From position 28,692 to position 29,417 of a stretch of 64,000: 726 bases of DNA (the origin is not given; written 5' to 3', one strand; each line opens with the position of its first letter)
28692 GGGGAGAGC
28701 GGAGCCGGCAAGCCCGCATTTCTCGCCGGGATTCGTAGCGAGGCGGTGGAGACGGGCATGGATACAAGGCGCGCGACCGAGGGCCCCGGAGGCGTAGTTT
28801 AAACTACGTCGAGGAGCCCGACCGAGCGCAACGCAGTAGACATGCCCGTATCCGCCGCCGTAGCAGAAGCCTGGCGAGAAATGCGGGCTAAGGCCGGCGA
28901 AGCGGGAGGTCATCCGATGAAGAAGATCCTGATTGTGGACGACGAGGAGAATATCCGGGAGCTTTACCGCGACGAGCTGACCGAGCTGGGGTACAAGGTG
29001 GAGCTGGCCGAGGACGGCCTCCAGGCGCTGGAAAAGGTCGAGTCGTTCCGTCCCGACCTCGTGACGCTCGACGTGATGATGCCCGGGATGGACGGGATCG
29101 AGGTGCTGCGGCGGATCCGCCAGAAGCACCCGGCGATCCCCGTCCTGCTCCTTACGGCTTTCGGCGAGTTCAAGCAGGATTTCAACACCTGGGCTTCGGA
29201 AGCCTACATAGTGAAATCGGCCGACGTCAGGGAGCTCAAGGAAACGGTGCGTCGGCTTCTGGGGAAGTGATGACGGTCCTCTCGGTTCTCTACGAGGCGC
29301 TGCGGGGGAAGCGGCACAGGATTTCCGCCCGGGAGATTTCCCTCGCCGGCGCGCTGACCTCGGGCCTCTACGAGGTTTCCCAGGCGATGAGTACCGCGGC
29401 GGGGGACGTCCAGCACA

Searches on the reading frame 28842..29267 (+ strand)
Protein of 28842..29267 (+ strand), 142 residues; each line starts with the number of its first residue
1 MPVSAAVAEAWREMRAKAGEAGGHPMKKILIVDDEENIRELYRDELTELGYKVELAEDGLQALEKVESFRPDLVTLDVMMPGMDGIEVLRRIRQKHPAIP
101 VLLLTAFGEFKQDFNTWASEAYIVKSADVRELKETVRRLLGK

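Call 91: search_protein_families(library=pfam, proteins=[window:28842-29267:+], max_evalue=0.001)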
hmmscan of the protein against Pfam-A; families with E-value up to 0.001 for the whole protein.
window:28842-29267:+ (142 aa): 1 family
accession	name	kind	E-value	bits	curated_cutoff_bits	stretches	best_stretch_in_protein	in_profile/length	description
PF00072.30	Response_reg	-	1.2e-27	96.8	30.2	1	29-136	1-110/111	Response regulator receiver domain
